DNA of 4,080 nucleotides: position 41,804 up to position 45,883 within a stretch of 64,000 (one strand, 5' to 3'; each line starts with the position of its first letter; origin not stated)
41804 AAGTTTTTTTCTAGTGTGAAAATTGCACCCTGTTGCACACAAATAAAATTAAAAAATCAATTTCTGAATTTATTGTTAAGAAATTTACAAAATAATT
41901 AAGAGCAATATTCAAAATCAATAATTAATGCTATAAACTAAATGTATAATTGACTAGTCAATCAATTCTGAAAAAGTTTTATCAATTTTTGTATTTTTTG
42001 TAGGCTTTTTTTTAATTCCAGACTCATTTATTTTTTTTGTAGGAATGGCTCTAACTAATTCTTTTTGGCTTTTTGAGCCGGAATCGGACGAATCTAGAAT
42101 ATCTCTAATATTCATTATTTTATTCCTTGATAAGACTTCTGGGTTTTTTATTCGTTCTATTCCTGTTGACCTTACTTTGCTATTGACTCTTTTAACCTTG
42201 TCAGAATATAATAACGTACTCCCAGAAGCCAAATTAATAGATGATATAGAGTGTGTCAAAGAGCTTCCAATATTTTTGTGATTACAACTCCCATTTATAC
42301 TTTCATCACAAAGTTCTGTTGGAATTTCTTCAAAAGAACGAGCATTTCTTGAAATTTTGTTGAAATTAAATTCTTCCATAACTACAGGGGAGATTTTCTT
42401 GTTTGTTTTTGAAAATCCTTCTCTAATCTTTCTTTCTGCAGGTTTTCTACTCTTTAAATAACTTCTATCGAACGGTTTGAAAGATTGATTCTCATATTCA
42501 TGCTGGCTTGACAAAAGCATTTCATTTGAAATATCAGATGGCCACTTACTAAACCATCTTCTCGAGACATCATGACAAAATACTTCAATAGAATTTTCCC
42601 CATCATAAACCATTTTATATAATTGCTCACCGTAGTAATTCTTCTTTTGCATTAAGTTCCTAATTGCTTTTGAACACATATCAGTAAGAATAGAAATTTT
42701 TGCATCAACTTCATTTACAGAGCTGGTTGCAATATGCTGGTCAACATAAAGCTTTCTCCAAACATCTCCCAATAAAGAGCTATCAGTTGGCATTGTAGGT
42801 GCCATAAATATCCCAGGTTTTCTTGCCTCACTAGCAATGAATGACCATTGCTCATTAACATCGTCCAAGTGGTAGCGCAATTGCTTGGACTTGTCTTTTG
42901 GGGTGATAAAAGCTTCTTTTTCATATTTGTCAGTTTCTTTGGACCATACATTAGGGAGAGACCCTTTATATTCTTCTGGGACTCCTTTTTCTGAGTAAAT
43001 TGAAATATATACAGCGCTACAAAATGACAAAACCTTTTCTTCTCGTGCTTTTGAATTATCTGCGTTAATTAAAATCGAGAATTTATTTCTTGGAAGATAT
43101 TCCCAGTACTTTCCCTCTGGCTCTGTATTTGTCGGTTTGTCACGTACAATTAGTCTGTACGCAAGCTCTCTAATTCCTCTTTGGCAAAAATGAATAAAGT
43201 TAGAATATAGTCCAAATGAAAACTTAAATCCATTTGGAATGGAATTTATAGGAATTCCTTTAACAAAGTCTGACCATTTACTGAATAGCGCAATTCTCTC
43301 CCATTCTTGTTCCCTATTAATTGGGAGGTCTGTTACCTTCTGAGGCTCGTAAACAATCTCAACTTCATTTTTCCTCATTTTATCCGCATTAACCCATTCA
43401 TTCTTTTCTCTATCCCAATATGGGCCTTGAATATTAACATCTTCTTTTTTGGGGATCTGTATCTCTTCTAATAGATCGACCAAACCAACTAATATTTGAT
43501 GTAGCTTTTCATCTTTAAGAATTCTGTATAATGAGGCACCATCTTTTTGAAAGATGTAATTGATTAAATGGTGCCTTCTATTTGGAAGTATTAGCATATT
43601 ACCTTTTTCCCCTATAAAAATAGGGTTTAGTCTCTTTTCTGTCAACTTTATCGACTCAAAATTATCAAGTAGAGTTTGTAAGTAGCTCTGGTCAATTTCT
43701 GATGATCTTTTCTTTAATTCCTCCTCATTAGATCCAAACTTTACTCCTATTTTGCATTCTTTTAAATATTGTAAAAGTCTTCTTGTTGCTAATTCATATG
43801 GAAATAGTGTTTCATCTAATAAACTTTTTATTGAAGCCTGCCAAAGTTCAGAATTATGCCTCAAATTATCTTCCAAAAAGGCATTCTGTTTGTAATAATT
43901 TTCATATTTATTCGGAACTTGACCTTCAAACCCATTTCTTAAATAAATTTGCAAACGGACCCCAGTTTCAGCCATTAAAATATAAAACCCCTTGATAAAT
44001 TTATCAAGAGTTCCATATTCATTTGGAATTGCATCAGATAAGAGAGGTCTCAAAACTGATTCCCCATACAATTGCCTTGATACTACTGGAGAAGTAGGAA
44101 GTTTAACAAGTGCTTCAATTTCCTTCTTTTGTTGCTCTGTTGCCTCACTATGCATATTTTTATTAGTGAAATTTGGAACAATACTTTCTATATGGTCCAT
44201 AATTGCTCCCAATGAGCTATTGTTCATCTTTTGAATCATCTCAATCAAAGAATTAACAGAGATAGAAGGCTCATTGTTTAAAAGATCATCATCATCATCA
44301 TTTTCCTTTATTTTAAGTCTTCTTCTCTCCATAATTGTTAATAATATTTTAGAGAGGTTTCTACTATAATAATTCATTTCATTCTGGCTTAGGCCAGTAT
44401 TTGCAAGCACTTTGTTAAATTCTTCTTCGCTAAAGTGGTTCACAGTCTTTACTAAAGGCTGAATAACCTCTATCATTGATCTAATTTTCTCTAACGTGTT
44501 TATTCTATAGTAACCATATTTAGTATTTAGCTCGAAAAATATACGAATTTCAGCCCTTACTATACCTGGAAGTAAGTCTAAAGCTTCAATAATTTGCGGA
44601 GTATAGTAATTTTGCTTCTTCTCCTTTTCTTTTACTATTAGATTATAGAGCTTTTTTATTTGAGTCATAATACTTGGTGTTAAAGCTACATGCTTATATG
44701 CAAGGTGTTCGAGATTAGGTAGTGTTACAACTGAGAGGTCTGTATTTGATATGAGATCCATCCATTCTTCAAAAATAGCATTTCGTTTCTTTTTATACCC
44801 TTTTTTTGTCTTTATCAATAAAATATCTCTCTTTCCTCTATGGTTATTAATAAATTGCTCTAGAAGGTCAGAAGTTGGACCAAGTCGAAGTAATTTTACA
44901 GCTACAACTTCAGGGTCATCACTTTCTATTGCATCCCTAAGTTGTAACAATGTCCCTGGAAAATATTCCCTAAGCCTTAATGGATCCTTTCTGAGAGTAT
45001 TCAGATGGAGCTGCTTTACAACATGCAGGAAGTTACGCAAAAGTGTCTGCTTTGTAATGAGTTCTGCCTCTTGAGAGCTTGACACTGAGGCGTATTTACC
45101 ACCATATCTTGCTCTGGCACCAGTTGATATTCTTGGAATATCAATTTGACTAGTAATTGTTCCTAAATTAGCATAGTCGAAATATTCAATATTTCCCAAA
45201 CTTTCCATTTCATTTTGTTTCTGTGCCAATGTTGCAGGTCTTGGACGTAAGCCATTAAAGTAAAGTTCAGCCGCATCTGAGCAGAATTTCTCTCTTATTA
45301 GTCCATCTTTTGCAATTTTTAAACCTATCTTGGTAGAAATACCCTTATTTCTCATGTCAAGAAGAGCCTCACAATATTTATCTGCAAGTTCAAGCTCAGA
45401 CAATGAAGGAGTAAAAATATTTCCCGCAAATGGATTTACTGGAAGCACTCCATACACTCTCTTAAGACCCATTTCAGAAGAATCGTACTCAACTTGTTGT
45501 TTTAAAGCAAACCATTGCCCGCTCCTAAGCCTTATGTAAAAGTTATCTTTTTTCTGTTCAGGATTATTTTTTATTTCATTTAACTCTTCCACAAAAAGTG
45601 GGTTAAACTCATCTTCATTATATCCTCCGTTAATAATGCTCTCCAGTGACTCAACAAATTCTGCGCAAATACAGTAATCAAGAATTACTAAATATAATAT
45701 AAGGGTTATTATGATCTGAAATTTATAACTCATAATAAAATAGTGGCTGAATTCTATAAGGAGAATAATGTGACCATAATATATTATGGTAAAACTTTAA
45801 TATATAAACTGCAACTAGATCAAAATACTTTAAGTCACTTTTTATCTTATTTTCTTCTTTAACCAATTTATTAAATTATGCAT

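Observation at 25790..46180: Weak but recurrent post-signal-peptide motif links array members, implying paralogy by tandem duplication and extreme divergence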

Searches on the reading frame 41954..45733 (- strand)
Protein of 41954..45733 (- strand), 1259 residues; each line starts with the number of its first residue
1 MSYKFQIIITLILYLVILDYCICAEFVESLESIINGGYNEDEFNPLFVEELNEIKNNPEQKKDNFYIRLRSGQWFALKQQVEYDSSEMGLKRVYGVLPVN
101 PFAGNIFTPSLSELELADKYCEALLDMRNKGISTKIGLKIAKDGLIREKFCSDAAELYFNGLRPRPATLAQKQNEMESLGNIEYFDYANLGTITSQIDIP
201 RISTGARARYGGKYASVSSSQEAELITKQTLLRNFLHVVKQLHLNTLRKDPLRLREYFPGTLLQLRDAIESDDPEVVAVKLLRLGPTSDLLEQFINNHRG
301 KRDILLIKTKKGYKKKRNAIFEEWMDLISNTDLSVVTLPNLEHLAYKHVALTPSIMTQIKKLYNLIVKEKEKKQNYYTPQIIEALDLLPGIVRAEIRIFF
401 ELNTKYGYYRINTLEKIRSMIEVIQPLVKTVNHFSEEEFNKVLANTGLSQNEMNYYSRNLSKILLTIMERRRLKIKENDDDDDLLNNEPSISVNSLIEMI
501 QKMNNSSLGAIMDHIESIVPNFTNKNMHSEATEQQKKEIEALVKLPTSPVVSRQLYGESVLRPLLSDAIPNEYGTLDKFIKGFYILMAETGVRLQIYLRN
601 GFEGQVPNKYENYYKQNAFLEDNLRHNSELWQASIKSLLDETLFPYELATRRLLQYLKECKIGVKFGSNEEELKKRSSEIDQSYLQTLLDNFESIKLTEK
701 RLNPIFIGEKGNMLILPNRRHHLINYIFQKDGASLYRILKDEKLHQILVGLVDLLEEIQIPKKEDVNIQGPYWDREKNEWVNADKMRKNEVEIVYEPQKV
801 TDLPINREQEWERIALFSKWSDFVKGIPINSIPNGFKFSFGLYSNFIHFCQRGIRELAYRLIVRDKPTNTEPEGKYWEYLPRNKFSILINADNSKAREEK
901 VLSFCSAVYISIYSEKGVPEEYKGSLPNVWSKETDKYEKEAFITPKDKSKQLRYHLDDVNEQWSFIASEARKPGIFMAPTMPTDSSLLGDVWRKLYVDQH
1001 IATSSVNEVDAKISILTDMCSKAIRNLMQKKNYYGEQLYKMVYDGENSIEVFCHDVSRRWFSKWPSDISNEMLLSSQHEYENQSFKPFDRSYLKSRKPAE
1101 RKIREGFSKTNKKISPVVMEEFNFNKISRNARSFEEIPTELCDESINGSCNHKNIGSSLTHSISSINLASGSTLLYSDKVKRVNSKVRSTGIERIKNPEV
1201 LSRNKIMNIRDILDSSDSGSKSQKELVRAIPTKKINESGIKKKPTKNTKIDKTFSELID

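Call 3: search_protein_families(library=pfam, proteins=[window:41954-45733:-], max_evalue=1)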
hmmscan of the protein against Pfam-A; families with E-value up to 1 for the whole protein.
window:41954-45733:- (1259 aa): 3 families
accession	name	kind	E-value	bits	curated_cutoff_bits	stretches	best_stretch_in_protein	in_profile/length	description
PF18663.7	Pallilysin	-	0.015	15.7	25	1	917-979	10-72/118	Pallilysin beta barrel domain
PF21984.2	DnaD_N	-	0.11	13.2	27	0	451-500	43-90/101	DnaD N-terminal domain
PF08146.17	BP28CT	-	0.58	10.5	27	0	456-508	5-57/149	BP28CT (NUC211) domain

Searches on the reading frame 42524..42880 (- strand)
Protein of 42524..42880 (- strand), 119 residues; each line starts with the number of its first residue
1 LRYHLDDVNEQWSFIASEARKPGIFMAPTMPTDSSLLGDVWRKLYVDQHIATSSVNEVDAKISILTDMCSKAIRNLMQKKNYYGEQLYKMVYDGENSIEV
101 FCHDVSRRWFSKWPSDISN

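Call 24: find_homologous_proteins(query=A1, max_evalue=0.01)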
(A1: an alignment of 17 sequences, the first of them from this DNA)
Query A1 (17 sequences): 526 candidates shared short words with the query, none scored E <= 0.01.

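Call 27: search_protein_representatives(alignment_id=A1)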
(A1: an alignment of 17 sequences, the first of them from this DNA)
Query: 17 sequences, 117 profile positions. Proteins with E-value up to 0.001 (for the whole library): 15; up to 1e-10: 13; up to 1e-30: 4. The best 15 are listed.
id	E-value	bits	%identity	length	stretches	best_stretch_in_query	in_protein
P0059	1.0e-55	203.3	-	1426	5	1-115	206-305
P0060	5.4e-47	175.2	-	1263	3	3-115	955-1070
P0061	1.6e-41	157.6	-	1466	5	8-110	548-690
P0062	5.4e-34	133.3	-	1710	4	4-114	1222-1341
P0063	1.2e-18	83.8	-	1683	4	4-110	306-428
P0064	2.5e-18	82.8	-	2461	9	7-114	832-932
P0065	7.3e-17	78.0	-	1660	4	5-114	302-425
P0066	1.4e-16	77.1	-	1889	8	7-109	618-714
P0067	5.8e-16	75.1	-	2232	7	3-103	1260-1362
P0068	9.7e-16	74.4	-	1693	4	7-110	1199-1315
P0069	2.7e-14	69.8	-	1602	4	6-109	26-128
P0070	1.3e-13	67.6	-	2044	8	5-100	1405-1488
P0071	2.9e-13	66.4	-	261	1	26-115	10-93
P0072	1.2e-08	51.5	-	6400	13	21-105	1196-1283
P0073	3.5e-06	43.6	-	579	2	2-110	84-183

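Call 28: list_cluster_members(proteins=[P0061, P0063, P0064, P0066, P0067, P0068, P0069, P0070, P0071, P0072])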
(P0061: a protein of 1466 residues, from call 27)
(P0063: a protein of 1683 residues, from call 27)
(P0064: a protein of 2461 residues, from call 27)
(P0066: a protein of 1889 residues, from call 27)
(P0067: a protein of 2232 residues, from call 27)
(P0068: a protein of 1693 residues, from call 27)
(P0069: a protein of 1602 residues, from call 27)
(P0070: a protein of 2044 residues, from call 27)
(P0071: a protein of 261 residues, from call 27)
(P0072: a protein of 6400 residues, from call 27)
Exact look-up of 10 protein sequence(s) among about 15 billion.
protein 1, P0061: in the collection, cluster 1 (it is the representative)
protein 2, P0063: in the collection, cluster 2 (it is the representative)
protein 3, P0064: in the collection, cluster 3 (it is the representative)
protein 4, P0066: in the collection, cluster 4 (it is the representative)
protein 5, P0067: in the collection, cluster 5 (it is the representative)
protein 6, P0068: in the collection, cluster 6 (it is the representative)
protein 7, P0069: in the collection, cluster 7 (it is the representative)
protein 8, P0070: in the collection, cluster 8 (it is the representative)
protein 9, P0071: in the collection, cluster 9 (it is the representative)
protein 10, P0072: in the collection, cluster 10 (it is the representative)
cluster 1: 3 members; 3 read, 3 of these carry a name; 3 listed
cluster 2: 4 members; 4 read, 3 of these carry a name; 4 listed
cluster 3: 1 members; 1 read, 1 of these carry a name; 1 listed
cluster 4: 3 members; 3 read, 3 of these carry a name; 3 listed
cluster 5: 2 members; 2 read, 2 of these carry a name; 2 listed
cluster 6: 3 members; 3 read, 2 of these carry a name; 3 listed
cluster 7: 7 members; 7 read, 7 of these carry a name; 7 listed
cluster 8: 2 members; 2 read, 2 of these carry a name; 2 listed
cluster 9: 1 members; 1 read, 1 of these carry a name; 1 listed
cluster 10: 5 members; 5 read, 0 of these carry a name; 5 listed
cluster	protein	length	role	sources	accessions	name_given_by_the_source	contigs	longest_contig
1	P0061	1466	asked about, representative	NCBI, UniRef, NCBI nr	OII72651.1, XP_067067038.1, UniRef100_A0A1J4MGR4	hypothetical protein cand_011790 [Cryptosporidium andersoni] | Uncharacterized protein n=1 Tax=Cryptosporidium andersoni TaxID=117008 ...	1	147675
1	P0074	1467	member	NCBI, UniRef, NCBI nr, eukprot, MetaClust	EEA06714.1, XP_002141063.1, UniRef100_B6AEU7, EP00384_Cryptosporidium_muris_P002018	uncharacterized protein CMU_013890 [Cryptosporidium muris RN66] | Uncharacterized protein n=1 Tax=Cryptosporidium muris (strain RN66) TaxID=441375 ... | XP_002141063.1 hypothetical protein [Cryptosporidium muris RN66]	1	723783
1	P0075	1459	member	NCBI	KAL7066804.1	hypothetical protein ACR3K2_27350 [Cryptosporidium serpentis]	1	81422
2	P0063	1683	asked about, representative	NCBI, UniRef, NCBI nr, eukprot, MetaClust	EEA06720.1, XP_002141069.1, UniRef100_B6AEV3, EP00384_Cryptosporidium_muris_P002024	uncharacterized protein CMU_013950 [Cryptosporidium muris RN66] | Uncharacterized protein n=1 Tax=Cryptosporidium muris (strain RN66) TaxID=441375 ... | XP_002141069.1 hypothetical protein [Cryptosporidium muris RN66]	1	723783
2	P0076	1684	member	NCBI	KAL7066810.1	hypothetical protein ACR3K2_27410 [Cryptosporidium serpentis]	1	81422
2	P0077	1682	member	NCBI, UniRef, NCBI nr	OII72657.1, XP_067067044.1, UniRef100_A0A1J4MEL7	hypothetical protein cand_011850 [Cryptosporidium andersoni] | Uncharacterized protein n=1 Tax=Cryptosporidium andersoni TaxID=117008 ...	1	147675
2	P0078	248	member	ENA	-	-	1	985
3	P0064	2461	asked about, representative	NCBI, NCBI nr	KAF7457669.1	putative Secreted Protein (CpLSP family) [Cryptosporidium felis]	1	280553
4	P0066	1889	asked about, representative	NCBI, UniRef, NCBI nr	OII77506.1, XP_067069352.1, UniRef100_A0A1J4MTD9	hypothetical protein cand_016660 [Cryptosporidium andersoni] | Uncharacterized protein n=1 Tax=Cryptosporidium andersoni TaxID=117008 ...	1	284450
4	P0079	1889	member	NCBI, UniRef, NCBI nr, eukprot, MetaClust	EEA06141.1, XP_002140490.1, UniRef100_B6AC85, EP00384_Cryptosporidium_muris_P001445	uncharacterized protein CMU_018980 [Cryptosporidium muris RN66] | Uncharacterized protein n=1 Tax=Cryptosporidium muris (strain RN66) TaxID=441375 ... | XP_002140490.1 hypothetical protein [Cryptosporidium muris RN66]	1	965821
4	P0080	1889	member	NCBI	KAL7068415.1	hypothetical protein ACR3K2_11370 [Cryptosporidium serpentis]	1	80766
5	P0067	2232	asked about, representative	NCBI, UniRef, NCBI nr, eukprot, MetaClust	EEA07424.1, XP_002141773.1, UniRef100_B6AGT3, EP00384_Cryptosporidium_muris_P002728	uncharacterized protein CMU_035970 [Cryptosporidium muris RN66] | Uncharacterized protein n=1 Tax=Cryptosporidium muris (strain RN66) TaxID=441375 ... | XP_002141773.1 hypothetical protein [Cryptosporidium muris RN66]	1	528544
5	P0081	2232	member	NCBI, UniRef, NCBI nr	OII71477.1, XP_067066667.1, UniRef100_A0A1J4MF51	hypothetical protein cand_031900 [Cryptosporidium andersoni] | Uncharacterized protein n=1 Tax=Cryptosporidium andersoni TaxID=117008 ...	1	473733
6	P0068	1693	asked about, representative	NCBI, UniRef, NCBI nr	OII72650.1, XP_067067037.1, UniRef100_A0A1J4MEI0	hypothetical protein cand_011780 [Cryptosporidium andersoni] | Uncharacterized protein n=1 Tax=Cryptosporidium andersoni TaxID=117008 ...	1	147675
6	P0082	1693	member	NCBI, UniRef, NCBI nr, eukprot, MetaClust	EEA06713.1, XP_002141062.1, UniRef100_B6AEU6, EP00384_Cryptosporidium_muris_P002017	uncharacterized protein CMU_013880 [Cryptosporidium muris RN66] | Uncharacterized protein n=1 Tax=Cryptosporidium muris (strain RN66) TaxID=441375 ... | XP_002141062.1 hypothetical protein [Cryptosporidium muris RN66]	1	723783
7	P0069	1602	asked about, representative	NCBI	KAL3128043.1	signal peptide-containing protein [Cryptosporidium hominis]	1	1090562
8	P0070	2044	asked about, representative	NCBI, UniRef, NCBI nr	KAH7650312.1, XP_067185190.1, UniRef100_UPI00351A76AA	large with signal peptide [Cryptosporidium bovis] | large with signal peptide n=1 Tax=Cryptosporidium bovis TaxID=310047 RepID=UPI00351A76AA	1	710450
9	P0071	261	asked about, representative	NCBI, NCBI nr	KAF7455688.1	hypothetical protein HWI79_3771 [Cryptosporidium felis]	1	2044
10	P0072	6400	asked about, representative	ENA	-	-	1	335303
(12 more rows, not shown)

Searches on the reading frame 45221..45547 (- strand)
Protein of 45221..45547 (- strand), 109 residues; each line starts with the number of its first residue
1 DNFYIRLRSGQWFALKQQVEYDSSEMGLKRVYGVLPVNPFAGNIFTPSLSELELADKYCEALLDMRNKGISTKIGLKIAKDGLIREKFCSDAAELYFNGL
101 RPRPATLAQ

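Call 45: predict_structure(alignment_id=A2)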
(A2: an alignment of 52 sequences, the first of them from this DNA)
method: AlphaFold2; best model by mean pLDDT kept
length: 109 residues; sequences in the alignment: 52
mean_pLDDT: 87.4   pTM: 0.80
mean pLDDT of the five models: 87.4, 86.4, 82.7, 82.7, 80.6
residues with pLDDT >= 90: 62; 70-90: 37; 50-70: 6; < 50: 4
segments of 3 or more residues with pLDDT < 50: 106-109
pLDDT, mean of each block of 10 residues (from residue 1): 90 95 87 84 90 97 92 87 95 91 50
secondary structure, 60 per line:
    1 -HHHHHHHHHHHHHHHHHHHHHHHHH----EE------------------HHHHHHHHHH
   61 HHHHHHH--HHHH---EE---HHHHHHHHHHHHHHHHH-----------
elements in order: H2-26 H51-67 H70-73 H82-98

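Call 66: fold_search(model_id=the predicted structure, library=pdb)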
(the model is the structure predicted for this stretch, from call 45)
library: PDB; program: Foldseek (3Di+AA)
matches with E <= 10: 8; with E <= 0.001: 0
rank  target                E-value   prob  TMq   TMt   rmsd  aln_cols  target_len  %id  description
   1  6pw7_A                4.4e+00  0.06  0.28  0.21  10.9        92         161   15  X-ray crystal structure of C. elegans STIM EF-SAM domain (released 2019-11-13)
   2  4heh_A                5.2e+00  0.04  0.24  0.15   8.9        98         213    8  Crystal structure of AppA SCHIC domain from Rb. sphaeroides (released 2013-09-18)
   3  9gis_A                5.9e+00  0.01  0.18  0.15  13.8       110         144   14  BFL1 covalently bound to inhibitor compound 17 (released 2024-12-18)
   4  7rcx                  7.5e+00  0.01  0.19  0.04  15.1       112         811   10  Crystal structure of C. difficile penicillin-binding protein 2 in apo form (released 2022-03-23)
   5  3u02_B                7.9e+00  0.01  0.16  0.09   9.1        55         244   20  Crystal Structure of the tRNA modifier TiaS from Pyrococcus furiosus, Northeast Structural Genomics Consortium Target  (released 2011-11-02)
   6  5f92_B                8.4e+00  0.01  0.18  0.05  18.4        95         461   12  Fumarate hydratase of Mycobacterium tuberculosis in complex with formate (released 2016-06-22)
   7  5f91_B                8.9e+00  0.01  0.18  0.05  18.4        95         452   12  Fumarate hydratase of Mycobacterium tuberculosis in complex with formate and allosteric modulator (N-(5-(azepan-1-ylsu (released 2016-06-22)
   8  7t93_C                9.5e+00  0.01  0.18  0.06  18.2        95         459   10  Crystal Structure of Fumarate hydratase class II from Mycobacterium ulcerans in complex with L-Malate (released 2022-04-13)

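Call 80: search_solved_structures(query=A2, max_evalue=1)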
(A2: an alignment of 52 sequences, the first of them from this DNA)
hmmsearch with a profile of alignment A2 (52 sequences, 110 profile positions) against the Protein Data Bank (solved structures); distinct sequences matched with E-value up to 1: 5.
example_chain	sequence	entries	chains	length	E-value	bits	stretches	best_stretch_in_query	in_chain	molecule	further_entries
6jbh_A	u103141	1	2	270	0.2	14.6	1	47-93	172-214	TarH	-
7dd0_A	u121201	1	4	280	0.25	14.3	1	47-105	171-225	Teichoic acids export ATP-binding protein TagH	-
9okb_K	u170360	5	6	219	0.57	13.2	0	21-69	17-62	bmCENP-K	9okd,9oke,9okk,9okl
1kr4_A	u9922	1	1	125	0.75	12.8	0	6-51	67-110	Protein TM1056, cutA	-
8t6c_E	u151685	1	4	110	0.91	12.5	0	7-50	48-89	T33-18.2 : A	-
